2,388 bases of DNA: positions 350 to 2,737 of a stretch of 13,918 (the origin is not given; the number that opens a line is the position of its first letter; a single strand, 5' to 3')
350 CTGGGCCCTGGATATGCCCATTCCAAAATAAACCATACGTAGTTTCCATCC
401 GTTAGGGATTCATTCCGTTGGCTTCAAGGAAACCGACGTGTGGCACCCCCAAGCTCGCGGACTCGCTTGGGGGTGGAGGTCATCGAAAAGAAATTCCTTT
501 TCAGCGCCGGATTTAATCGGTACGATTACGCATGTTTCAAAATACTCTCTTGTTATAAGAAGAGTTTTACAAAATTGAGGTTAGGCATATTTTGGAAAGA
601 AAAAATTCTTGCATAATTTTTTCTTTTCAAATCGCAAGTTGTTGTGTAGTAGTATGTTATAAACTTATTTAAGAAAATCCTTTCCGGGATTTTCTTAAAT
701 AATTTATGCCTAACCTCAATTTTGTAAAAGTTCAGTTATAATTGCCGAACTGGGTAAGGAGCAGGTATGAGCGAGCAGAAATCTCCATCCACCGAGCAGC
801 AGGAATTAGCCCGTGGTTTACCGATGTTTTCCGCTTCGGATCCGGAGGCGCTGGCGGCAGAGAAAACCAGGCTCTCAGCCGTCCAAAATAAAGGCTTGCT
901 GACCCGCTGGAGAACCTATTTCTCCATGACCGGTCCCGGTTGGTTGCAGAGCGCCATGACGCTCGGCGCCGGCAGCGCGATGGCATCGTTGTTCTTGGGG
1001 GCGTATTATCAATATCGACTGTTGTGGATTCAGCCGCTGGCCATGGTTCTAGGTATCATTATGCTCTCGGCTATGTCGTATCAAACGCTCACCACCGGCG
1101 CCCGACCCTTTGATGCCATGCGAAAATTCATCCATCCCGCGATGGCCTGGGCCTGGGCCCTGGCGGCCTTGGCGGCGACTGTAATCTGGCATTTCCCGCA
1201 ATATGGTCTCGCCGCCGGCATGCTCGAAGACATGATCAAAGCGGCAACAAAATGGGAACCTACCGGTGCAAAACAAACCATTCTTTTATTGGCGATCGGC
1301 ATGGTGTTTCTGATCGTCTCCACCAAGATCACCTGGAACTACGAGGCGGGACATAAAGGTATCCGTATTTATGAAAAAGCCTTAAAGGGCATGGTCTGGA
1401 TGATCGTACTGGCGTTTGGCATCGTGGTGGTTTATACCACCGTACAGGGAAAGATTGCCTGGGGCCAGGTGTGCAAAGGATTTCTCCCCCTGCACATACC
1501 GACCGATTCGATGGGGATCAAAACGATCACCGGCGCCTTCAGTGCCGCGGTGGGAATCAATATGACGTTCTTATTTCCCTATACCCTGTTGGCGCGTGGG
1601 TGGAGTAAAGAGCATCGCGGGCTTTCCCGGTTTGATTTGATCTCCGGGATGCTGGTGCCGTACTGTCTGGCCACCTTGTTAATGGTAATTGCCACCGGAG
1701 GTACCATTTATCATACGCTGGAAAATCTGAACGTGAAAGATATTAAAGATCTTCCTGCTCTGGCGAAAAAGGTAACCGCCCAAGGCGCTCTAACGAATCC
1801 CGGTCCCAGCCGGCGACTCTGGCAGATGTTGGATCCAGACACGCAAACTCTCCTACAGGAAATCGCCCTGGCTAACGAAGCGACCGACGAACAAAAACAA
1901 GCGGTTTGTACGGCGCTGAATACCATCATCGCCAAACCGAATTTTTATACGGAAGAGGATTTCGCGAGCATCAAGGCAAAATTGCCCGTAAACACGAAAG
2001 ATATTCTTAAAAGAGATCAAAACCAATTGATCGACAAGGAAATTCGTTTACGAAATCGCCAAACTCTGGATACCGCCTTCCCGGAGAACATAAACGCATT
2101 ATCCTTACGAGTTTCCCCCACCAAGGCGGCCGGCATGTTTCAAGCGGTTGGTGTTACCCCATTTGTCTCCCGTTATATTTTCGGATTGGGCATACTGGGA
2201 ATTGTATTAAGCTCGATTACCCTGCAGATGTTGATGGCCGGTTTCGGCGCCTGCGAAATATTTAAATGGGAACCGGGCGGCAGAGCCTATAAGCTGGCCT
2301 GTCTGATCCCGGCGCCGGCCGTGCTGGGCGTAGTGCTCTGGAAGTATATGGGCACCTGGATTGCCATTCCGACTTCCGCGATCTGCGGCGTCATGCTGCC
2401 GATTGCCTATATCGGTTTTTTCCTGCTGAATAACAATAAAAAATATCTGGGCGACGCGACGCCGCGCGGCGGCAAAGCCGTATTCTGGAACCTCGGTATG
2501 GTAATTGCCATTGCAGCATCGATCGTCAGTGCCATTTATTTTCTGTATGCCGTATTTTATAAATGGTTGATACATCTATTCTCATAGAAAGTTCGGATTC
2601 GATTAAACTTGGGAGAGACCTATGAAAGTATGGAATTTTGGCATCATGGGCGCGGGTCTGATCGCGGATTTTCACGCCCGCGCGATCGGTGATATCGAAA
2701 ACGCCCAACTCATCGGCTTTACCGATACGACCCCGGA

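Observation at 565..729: Highly symmetric ~165-bp element (25-bp perfect IRs enclosing two 16-bp hairpins) in the leader of the Nramp-like operon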

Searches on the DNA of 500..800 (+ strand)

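Call 24: search_rna_families(source=window, start=500, end=800, threshold=evalue, max_evalue=10)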
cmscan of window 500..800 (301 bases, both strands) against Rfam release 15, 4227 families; matches with E-value up to 10: 23.
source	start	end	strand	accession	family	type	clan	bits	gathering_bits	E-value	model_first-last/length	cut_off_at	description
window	564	729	-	RF04174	MIR4208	Gene; miRNA;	-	21.5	140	0.46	1-191/191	no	MIR4208 microRNA precursor family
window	593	629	+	RF03623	mir-1252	Gene; miRNA;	-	21.2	70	0.3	1-65/65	no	mir-1252 microRNA precursor family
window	658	706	+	RF00697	mir-186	Gene; miRNA;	-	20.7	70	0.13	1-82/82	no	mir-186 microRNA precursor family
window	662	705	+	RF04258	mir-994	Gene; miRNA;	-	20.4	93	0.11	1-81/81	no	mir-994 microRNA precursor family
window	591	631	+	RF03912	mir-4659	Gene; miRNA;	-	20.1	92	0.13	18-56/73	no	mir-4659 microRNA precursor family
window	657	709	+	RF04228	MIR6140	Gene; miRNA;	-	19.9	140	0.23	1-165/165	no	MIR6140 microRNA precursor family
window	654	740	-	RF02414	rli60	Gene; sRNA;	-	19.9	60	2.6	1-191/191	no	Listeria sRNA rli60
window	659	707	-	RF04112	MIR5512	Gene; miRNA;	-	19.2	139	0.41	1-132/132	no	MIR5512 microRNA precursor family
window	662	751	+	RF00020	U5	Gene; snRNA; splicing;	-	19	40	1.8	1-117/117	no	U5 spliceosomal RNA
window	595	697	+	RF02379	csRNA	Gene; sRNA;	-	18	57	5.5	1-93/93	no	Cia-dependent small RNA csRNA1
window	657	709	-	RF04228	MIR6140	Gene; miRNA;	-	17.4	140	0.93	1-165/165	no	MIR6140 microRNA precursor family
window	561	734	+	RF04205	MIR2606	Gene; miRNA;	-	16.8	139.7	6.6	1-165/165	no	MIR2606 microRNA precursor family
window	659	707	+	RF04112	MIR5512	Gene; miRNA;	-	16.5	139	2.1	1-132/132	no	MIR5512 microRNA precursor family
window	670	714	-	RF02495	ohsC_RNA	Gene; antitoxin;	-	16.5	50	5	1-77/77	no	Oppression of Hydrophobic ORF by sRNA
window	636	706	-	RF01465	rli31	Gene; sRNA;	-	16.4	80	5.8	1-115/115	no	Listeria sRNA rli31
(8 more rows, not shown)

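Call 69: search_dna_similar(query=window:552-742:+, collection=plasmids, mode=distant, max_evalue=0.01, max_rows=10)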
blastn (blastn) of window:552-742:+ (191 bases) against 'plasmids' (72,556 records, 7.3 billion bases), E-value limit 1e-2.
No match.

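Call 70: search_dna_similar(query=window:552-742:+, collection=phages, mode=distant, max_evalue=0.01, max_rows=10)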
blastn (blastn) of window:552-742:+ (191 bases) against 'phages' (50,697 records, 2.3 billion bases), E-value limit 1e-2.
No match.

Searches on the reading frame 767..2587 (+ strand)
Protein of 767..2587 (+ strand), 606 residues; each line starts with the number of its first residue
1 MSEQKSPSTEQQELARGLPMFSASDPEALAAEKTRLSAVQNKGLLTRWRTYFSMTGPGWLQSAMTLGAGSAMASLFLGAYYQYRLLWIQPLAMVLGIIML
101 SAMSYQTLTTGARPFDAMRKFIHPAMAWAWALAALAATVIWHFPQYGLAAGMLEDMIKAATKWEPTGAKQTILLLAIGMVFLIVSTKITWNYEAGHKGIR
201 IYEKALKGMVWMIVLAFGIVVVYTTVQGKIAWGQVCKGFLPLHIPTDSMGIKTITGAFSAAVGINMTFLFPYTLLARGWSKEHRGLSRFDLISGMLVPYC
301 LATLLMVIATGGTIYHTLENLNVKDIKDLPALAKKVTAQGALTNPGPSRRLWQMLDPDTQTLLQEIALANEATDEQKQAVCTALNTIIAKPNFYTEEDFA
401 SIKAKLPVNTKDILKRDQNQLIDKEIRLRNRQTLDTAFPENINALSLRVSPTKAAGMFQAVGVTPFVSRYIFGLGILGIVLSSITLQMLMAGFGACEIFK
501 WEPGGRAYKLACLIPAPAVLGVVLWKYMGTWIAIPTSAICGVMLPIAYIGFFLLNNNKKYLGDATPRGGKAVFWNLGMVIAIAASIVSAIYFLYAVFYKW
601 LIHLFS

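Call 9: search_protein_families(library=pfam, proteins=[window:767-2587:+])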
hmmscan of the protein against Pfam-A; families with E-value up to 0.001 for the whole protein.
window:767-2587:+ (606 aa): 1 family
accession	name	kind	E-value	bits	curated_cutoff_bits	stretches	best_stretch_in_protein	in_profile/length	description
PF01566.24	Nramp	-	1.5e-16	60.8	29.8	2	78-334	8-247/357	Natural resistance-associated macrophage protein-like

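Call 22: find_encoding_contigs(protein=window:767-2587:+, flank=3000, max_places=10)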
Protein window:767-2587:+ (606 aa): no gene with exactly this product is on record in the collection.

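Call 25: find_homologous_proteins(query=window:767-2587:+, max_evalue=1e-50)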
Query window:767-2587:+ (606 aa): 2573 proteins with E <= 1e-50 among 8000 candidates; the best 120 are listed.
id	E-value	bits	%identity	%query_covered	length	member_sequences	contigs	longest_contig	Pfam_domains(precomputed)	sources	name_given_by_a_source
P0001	0.0e+0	1365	100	100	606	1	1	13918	PF01566.26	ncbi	-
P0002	0.0e+0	1176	86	99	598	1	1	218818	PF01566.26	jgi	jgi:Mn2+/Fe2+ NRAMP family transporter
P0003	0.0e+0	1135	83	99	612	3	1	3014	PF01566.26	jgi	-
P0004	0.0e+0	1129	82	99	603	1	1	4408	PF01566.26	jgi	-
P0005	3.2e-244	830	62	100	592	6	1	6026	PF01566.26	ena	-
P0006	1.3e-240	818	61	99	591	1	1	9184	PF01566.26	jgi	jgi:Mn2+/Fe2+ NRAMP family transporter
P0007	1.7e-222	759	57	97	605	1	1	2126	PF01566.26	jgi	-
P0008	2.4e-202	692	55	99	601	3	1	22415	PF01566.26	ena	-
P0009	5.8e-202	691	55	97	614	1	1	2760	PF01566.26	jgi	jgi:Mn2+/Fe2+ NRAMP family transporter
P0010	1.2e-201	690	53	99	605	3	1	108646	PF01566.26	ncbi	-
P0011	4.7e-201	688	54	98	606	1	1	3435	PF01566.26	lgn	-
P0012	3.7e-200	685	54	99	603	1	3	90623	PF01566.26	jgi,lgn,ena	-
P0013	2.9e-198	679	54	97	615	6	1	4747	PF01566.26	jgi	-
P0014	5.6e-198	678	63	52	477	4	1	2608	PF01566.26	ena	-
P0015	2.4e-197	676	52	99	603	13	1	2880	PF01566.26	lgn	-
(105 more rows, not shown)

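Call 26: find_encoding_contigs(protein=P0002, flank=3000, max_places=3)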
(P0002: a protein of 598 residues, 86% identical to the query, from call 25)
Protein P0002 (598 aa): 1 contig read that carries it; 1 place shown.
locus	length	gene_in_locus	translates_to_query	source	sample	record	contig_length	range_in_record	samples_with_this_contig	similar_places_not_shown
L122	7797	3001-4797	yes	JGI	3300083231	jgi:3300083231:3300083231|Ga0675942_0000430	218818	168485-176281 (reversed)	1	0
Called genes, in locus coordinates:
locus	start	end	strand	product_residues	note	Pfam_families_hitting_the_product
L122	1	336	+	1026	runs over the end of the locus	PF03648:Glyco_hydro_67N (faint), PF11721:Malectin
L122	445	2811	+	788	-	PF02018:CBM_4_9, PF18952:DUF5696 (faint), PF11308:Glyco_hydro_129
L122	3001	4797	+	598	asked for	PF01566:Nramp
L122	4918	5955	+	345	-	PF01408:GFO_IDH_MocA, PF22725:GFO_IDH_MocA_C3, PF02894:GFO_IDH_MocA_C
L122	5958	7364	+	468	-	PF13378:MR_MLE_C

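Call 27: find_encoding_contigs(protein=P0003, flank=3000, max_places=3)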
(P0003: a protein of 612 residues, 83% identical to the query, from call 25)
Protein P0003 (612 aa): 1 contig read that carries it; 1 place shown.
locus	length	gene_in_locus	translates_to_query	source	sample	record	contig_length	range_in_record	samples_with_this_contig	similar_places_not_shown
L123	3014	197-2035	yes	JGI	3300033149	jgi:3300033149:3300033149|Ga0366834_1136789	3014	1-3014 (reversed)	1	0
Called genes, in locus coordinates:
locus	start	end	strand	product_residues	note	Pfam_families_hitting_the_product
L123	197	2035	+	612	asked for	PF01566:Nramp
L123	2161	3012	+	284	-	?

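Call 28: find_encoding_contigs(protein=P0004, flank=3000, max_places=3)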
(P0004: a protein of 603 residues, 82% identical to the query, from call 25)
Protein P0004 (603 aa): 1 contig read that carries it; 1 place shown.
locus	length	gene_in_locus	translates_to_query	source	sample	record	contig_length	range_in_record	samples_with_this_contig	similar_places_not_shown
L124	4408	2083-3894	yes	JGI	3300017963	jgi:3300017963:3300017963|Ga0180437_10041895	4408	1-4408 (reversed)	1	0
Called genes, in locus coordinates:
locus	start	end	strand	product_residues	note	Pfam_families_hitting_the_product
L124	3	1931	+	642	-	?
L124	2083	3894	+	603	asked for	PF01566:Nramp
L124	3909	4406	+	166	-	?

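Call 58: list_cluster_members(proteins=[P0001, P0002])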
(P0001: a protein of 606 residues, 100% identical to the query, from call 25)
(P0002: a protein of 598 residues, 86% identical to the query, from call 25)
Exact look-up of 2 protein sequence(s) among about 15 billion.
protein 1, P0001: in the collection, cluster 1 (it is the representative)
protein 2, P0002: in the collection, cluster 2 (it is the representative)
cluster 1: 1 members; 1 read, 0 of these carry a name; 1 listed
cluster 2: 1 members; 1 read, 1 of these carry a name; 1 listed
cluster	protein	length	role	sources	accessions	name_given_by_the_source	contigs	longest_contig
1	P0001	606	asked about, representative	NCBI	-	-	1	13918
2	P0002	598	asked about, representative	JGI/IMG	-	Mn2+/Fe2+ NRAMP family transporter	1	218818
